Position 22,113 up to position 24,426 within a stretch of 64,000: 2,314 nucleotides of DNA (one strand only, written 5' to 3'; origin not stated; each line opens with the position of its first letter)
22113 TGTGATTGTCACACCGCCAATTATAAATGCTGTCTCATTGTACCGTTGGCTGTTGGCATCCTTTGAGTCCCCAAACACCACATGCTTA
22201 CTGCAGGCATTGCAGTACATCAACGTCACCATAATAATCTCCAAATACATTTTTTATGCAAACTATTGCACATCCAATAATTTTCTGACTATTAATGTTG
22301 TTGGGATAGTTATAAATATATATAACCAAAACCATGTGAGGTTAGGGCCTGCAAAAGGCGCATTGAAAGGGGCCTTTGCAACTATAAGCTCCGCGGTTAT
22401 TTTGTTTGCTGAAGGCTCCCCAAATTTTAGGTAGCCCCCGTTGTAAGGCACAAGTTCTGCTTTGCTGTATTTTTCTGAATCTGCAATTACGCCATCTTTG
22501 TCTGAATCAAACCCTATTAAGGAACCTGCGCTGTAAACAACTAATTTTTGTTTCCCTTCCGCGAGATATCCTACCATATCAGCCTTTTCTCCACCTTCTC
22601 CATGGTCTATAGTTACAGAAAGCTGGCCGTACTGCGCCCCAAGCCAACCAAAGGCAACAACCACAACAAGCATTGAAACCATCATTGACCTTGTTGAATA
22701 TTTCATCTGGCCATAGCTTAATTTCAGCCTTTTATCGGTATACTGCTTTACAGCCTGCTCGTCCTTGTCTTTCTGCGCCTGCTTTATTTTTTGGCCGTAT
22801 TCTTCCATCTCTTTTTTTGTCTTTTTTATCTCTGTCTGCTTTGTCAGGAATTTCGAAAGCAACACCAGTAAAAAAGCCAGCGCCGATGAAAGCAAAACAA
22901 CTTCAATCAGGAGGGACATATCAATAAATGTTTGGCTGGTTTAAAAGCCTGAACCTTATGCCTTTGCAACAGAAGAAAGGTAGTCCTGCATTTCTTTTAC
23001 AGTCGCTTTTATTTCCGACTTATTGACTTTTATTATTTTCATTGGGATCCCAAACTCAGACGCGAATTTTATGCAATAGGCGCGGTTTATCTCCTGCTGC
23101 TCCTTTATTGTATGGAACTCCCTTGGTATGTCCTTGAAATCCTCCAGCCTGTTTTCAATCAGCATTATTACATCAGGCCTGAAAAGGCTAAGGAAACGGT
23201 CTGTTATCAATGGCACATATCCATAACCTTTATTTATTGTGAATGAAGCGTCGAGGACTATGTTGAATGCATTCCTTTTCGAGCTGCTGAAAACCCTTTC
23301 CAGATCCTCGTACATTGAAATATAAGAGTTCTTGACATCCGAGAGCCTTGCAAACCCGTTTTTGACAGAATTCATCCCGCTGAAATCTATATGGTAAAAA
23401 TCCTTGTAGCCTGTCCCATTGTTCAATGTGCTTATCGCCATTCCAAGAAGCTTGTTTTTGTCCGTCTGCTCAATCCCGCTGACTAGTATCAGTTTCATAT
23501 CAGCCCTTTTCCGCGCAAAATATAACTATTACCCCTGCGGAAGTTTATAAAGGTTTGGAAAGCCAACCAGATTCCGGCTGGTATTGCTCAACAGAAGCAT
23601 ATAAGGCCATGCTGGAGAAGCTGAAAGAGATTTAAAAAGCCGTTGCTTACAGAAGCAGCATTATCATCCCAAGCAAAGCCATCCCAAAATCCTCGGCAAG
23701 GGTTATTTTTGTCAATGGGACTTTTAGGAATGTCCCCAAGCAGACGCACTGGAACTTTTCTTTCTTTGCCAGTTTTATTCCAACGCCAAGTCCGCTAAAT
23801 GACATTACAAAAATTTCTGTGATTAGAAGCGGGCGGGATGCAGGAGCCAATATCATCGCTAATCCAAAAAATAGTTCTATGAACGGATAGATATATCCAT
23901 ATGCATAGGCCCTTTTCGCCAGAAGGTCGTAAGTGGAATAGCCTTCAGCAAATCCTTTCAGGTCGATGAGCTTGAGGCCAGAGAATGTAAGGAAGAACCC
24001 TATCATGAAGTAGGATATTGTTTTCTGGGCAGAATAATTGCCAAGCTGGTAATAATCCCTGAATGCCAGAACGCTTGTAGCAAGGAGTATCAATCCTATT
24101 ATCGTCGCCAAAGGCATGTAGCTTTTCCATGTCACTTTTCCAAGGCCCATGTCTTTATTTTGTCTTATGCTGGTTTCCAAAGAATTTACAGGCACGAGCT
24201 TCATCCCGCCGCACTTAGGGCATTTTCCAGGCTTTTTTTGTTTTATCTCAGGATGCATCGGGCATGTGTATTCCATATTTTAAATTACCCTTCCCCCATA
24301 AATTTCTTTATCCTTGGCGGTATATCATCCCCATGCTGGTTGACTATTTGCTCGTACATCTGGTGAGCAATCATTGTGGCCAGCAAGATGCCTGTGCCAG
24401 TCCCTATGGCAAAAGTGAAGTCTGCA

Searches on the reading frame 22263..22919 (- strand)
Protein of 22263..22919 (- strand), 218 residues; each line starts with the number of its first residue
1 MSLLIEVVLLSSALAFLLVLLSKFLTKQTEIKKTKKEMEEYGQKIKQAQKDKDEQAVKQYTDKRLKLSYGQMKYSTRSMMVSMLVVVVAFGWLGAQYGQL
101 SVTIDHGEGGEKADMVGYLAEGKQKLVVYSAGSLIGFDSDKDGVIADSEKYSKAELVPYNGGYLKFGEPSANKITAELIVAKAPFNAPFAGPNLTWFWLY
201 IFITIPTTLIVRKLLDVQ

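Call 70: search_protein_families(library=pfam, proteins=[window:22263-22919:-], max_evalue=0.00001)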
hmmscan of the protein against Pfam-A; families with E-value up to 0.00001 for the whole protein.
window:22263-22919:- (218 aa): 1 family
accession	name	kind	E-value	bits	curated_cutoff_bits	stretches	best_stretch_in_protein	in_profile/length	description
PF01956.21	EMC3_TMCO1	-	1.6e-08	34.9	27.1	1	4-102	16-117/169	Integral membrane protein EMC3/TMCO1-like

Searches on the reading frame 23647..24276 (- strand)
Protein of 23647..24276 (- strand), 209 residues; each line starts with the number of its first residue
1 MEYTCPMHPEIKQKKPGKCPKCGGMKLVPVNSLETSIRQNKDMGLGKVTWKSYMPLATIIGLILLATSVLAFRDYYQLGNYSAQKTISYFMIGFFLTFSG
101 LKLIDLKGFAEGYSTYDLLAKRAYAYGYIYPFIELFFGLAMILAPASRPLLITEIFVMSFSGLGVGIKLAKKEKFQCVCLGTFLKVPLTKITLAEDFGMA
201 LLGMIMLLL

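Call 71: search_protein_families(library=pfam, proteins=[window:23647-24276:-], max_evalue=0.00001)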
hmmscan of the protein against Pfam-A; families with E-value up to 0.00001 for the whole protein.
window:23647-24276:- (209 aa): 2 families
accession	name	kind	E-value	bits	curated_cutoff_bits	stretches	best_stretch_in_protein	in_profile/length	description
PF19335.5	HMBD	-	2.5e-13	50.1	23.6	1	3-30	2-28/28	Heavy metal binding domain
PF07291.16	MauE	-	2.4e-11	44.5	27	1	86-208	7-127/128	Methylamine utilisation protein MauE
